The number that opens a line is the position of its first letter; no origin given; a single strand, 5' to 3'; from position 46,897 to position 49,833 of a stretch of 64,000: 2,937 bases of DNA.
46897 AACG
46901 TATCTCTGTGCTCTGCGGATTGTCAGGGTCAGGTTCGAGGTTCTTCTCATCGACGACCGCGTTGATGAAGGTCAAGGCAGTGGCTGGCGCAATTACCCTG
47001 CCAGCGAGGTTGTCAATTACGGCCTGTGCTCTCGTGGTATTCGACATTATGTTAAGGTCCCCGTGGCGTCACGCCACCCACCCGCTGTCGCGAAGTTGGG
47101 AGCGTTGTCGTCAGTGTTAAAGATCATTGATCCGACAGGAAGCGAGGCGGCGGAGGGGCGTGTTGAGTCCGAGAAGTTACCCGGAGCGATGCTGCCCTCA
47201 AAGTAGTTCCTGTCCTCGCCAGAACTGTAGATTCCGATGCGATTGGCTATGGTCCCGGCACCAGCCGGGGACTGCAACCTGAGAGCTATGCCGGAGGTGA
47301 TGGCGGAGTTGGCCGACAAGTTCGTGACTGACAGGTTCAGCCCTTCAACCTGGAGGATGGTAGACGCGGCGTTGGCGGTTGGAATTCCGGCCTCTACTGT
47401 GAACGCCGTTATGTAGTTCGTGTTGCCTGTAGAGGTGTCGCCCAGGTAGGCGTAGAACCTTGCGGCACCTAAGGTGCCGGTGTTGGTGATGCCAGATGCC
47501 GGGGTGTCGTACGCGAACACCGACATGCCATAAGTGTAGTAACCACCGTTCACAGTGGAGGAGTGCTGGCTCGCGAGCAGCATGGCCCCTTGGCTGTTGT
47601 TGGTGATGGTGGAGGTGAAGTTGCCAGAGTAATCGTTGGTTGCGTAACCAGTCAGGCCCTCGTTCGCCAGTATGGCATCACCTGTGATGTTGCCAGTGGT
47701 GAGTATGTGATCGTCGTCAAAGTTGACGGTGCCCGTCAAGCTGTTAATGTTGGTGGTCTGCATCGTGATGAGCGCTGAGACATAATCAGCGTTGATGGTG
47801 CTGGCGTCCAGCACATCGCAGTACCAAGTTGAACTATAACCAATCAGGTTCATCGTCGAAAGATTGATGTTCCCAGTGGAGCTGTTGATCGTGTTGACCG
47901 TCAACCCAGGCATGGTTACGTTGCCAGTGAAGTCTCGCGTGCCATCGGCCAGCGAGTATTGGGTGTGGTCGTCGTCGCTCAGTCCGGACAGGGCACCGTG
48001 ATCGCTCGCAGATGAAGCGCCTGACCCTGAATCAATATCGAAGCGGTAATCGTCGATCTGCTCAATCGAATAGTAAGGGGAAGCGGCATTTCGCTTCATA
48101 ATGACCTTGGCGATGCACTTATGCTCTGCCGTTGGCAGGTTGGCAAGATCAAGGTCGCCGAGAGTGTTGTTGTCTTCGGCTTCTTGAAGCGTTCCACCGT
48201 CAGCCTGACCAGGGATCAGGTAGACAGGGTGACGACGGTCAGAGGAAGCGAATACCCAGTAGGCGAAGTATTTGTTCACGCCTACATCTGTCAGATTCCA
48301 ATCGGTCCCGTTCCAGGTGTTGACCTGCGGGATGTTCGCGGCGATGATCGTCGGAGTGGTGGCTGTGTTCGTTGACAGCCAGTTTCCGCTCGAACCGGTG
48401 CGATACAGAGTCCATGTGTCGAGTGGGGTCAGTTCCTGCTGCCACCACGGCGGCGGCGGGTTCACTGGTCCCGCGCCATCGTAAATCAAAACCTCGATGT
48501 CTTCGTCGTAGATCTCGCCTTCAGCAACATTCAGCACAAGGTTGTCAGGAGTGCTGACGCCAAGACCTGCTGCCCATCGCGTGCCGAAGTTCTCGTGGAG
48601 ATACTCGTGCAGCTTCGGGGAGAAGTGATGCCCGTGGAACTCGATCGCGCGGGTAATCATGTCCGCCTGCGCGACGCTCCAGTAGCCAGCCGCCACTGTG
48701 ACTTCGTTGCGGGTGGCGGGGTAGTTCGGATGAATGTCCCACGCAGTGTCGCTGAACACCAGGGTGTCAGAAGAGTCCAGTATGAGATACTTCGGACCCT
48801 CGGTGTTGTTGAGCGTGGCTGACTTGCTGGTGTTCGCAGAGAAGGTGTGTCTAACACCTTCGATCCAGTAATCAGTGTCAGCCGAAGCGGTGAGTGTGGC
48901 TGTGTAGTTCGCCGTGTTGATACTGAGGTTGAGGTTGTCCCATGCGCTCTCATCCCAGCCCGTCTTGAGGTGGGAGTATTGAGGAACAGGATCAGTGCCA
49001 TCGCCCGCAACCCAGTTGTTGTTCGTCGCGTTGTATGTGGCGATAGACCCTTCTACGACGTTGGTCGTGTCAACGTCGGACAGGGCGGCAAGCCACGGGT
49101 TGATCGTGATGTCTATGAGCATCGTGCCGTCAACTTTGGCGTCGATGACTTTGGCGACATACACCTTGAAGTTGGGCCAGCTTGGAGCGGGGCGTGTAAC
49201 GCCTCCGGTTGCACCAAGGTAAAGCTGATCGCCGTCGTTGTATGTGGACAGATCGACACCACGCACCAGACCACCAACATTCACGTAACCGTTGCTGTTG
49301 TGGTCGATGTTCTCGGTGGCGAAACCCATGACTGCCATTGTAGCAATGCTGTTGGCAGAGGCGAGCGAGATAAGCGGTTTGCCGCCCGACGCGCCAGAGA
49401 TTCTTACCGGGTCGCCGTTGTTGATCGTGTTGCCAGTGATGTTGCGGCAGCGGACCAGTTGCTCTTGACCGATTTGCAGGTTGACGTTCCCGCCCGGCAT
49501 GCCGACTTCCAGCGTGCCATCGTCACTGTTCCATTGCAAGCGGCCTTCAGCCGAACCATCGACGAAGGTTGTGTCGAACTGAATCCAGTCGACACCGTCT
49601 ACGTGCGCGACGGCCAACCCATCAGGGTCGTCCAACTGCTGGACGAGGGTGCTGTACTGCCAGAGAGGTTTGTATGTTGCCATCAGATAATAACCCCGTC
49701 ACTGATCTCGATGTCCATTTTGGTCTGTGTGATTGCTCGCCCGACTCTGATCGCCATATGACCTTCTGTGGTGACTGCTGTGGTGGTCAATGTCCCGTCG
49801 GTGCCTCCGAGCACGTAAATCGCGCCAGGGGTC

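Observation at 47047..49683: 878-aa fibre-like, sequon-rich protein inside the head module (between capsid and connector genes)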

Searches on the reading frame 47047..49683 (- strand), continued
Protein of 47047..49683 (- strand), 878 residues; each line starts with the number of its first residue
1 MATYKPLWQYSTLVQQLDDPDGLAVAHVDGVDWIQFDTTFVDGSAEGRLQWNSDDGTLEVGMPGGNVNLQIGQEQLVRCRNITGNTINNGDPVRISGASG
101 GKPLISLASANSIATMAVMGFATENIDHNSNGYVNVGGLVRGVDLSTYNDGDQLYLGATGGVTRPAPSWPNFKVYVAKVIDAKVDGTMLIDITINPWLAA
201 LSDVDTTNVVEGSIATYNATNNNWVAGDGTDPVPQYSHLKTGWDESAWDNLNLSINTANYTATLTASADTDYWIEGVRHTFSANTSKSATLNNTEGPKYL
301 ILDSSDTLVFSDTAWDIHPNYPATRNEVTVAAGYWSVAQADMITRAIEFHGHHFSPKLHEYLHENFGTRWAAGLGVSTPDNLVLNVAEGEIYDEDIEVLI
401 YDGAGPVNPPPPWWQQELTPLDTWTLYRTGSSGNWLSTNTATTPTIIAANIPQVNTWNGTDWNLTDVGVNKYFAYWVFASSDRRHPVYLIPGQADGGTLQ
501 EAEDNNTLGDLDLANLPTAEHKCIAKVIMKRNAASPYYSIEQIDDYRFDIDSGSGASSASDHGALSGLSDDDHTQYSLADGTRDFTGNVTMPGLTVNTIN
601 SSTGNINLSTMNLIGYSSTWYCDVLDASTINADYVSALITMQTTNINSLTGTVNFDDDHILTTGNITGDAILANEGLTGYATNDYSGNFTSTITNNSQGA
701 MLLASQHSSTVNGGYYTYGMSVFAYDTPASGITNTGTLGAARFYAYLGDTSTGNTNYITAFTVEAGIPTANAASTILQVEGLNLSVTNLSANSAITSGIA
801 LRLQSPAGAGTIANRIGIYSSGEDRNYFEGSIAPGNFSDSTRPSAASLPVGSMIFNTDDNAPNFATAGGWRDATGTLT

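Call 100: search_protein_representatives(protein=window:47047-49683:-)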
Query: 878 residues. Proteins with E-value up to 0.001 (for the whole library): 12645; up to 1e-10: 8273; up to 1e-30: 538. The best 150 are listed.
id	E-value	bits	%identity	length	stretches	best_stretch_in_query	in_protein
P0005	7.9e-114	398.2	43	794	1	31-592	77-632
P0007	8.2e-99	348.5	41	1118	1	1-609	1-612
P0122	6.0e-90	319.2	34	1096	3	27-733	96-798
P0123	2.1e-89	317.4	65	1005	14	557-589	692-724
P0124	5.3e-84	299.5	54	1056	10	555-590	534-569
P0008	1.3e-83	298.3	40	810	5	25-168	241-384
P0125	2.1e-81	290.9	49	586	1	236-585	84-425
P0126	1.3e-80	288.3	47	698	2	234-596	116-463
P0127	1.8e-80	287.8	47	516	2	223-594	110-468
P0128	1.1e-78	282.0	48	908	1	226-605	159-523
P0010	5.5e-78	279.6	35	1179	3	208-650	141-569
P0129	8.7e-78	279.0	46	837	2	231-587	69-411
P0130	1.1e-76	275.3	38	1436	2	215-697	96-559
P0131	1.3e-76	275.1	51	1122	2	1-234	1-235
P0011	1.6e-76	274.8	53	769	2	27-264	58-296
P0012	2.9e-75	270.6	38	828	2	227-827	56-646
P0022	3.9e-53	197.4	37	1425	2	26-235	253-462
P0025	1.1e-50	189.2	52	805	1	26-219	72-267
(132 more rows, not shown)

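Call 101: find_encoding_contigs(protein=P0004, flank=10000, max_places=1)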
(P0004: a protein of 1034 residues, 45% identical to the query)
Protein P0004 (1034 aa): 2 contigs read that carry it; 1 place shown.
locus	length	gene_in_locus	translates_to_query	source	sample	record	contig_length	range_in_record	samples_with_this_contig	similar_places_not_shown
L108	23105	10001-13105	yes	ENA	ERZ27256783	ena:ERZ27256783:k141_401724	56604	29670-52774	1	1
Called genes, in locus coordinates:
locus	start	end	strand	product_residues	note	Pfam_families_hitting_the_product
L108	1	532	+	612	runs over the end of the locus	-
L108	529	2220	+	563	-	-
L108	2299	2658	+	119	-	-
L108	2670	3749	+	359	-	-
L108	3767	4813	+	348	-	-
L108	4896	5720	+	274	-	-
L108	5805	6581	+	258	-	PF24175:SU10_adaptor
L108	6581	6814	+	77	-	-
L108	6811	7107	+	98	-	-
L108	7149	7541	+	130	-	-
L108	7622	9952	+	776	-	-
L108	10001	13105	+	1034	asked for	-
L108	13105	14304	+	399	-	-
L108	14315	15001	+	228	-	-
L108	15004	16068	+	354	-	-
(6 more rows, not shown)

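Call 102: find_encoding_contigs(protein=P0011, flank=10000, max_places=1)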
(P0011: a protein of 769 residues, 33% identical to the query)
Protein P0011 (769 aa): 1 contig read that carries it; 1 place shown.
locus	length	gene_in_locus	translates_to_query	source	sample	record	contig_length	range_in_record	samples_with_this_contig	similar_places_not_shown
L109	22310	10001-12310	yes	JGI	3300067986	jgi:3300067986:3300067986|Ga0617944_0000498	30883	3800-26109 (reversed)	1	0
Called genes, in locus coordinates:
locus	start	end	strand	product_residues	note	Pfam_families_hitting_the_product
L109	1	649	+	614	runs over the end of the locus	-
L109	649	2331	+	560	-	-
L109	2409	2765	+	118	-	-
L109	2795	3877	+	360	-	-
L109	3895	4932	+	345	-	-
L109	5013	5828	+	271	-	-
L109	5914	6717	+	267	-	PF24175:SU10_adaptor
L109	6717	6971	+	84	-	-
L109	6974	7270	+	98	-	-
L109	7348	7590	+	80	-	-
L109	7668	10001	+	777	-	-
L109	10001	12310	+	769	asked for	-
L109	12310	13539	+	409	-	PF13620:CarboxypepD_reg (weak)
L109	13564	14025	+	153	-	-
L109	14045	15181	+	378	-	-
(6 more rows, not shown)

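Call 103: find_encoding_contigs(protein=P0005, flank=10000, max_places=1)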
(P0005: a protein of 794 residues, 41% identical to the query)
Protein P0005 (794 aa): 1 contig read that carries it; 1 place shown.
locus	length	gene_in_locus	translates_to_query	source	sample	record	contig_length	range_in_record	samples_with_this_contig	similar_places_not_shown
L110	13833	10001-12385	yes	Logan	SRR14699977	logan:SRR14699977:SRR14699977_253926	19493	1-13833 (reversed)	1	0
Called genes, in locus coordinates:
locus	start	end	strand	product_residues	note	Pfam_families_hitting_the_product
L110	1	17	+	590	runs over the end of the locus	-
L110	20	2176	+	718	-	PF23899:SU10_portal, PF16510:P22_portal (weak)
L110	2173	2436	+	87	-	-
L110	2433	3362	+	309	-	-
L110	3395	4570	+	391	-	PF17236:SU10_MCP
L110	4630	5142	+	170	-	PF14520:HHH_5 (weak)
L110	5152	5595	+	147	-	-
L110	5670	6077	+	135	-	-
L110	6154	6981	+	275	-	-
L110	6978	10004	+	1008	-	-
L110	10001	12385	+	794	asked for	-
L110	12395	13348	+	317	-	-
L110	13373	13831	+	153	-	?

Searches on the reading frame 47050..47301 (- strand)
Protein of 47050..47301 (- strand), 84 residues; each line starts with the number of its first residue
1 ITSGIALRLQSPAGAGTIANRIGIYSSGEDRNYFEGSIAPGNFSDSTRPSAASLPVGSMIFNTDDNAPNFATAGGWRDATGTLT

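Call 61: search_solved_structures(query=window:47050-47301:-, max_evalue=10, show_alignments=3)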
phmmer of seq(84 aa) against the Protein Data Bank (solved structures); distinct sequences matched with E-value up to 10: 4.
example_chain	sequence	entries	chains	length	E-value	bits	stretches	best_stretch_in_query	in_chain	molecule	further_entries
9dwe_L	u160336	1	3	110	0.13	16.1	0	9-38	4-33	CR9114 Fab light chain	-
7y7b_L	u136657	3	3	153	0.89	13.4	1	52-80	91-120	Photosystem I reaction center subunit XI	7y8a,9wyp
4fqh_L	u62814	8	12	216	0.91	13.4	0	9-38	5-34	antibody CR9114 light chain | CR9114 light chain | CR9114 Fab Light Chain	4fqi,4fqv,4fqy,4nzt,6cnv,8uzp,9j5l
5cjq_L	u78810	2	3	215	0.96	13.3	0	9-38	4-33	CR9114 light chain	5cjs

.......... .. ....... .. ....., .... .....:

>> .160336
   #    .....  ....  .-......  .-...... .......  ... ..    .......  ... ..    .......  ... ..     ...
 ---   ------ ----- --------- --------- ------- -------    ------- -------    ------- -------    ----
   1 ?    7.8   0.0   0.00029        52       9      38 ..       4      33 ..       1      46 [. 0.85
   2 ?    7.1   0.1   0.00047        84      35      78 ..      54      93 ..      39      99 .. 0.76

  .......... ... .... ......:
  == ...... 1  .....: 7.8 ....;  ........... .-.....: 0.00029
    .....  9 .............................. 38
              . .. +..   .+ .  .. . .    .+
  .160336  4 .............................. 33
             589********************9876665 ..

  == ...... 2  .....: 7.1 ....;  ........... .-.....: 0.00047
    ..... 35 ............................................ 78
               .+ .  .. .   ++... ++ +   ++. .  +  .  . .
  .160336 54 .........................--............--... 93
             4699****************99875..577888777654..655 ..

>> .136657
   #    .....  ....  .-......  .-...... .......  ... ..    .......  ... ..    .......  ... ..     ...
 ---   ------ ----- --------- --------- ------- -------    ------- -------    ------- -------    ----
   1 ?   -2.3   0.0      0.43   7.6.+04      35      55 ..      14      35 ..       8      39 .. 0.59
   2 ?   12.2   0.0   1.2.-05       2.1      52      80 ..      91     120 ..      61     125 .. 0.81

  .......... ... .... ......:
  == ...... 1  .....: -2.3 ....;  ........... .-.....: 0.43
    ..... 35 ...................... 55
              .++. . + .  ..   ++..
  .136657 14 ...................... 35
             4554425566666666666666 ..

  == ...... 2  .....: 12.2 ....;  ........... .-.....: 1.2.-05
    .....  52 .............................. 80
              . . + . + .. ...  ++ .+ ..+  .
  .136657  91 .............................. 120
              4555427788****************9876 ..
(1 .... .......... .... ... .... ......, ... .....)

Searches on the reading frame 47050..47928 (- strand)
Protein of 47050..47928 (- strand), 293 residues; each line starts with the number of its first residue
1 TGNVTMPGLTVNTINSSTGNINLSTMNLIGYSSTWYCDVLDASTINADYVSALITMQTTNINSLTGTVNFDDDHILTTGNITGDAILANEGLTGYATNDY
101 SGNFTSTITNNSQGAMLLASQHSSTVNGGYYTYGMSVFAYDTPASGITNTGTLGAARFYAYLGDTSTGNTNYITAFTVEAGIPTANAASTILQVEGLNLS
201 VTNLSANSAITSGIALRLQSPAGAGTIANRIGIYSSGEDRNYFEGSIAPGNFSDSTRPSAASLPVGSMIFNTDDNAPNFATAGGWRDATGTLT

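Call 23: find_homologous_proteins(query=window:47050-47928:-)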
Query seq(293 aa) (293 aa): 3 proteins with E <= 0.001 among 3192 candidates.
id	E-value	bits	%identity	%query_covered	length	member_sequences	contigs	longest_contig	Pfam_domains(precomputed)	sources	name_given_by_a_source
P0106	5.4e-61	225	58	69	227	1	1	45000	-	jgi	jgi:hypothetical protein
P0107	7.6e-9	54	59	13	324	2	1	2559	-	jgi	jgi:hypothetical protein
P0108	5.5e-6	44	50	20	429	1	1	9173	-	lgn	-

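Call 25: find_encoding_contigs(protein=P0106, flank=8000, max_places=2)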
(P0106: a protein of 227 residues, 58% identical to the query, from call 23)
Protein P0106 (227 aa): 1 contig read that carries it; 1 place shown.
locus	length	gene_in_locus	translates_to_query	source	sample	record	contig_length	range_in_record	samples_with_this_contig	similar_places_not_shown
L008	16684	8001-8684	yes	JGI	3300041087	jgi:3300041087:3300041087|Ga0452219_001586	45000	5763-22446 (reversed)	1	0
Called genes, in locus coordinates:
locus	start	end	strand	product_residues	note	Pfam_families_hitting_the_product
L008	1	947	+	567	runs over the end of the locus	PF05876:GpA_ATPase, PF20454:GpA_nuclease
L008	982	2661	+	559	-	-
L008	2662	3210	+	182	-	-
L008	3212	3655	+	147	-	-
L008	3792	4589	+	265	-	-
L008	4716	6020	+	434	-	-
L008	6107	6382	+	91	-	-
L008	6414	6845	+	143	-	-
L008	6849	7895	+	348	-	-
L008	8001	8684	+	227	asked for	-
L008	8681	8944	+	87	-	-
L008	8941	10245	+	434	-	-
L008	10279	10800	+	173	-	-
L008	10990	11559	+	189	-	-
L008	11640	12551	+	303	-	-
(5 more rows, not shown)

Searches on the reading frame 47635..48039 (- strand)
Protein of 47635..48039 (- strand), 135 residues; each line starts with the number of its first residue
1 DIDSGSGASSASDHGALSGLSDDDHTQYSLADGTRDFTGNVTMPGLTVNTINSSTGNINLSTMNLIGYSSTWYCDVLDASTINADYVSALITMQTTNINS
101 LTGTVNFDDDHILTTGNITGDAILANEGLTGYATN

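Call 60: search_solved_structures(query=window:47635-48039:-, max_evalue=10, show_alignments=3)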
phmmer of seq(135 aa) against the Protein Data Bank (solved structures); distinct sequences matched with E-value up to 10: 4.
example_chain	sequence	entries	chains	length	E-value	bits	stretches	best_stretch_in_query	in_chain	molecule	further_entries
6vwu_A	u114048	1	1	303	0.9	13.1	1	56-106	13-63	Interleukin-2,Interleukin-2 receptor subunit alpha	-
7ra9_A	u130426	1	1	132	1.1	12.9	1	46-102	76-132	Interleukin-2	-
7zmz_A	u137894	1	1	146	1.3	12.6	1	56-108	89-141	Interleukin-2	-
8ry2_B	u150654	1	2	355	2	12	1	56-107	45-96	ANV419 light-chain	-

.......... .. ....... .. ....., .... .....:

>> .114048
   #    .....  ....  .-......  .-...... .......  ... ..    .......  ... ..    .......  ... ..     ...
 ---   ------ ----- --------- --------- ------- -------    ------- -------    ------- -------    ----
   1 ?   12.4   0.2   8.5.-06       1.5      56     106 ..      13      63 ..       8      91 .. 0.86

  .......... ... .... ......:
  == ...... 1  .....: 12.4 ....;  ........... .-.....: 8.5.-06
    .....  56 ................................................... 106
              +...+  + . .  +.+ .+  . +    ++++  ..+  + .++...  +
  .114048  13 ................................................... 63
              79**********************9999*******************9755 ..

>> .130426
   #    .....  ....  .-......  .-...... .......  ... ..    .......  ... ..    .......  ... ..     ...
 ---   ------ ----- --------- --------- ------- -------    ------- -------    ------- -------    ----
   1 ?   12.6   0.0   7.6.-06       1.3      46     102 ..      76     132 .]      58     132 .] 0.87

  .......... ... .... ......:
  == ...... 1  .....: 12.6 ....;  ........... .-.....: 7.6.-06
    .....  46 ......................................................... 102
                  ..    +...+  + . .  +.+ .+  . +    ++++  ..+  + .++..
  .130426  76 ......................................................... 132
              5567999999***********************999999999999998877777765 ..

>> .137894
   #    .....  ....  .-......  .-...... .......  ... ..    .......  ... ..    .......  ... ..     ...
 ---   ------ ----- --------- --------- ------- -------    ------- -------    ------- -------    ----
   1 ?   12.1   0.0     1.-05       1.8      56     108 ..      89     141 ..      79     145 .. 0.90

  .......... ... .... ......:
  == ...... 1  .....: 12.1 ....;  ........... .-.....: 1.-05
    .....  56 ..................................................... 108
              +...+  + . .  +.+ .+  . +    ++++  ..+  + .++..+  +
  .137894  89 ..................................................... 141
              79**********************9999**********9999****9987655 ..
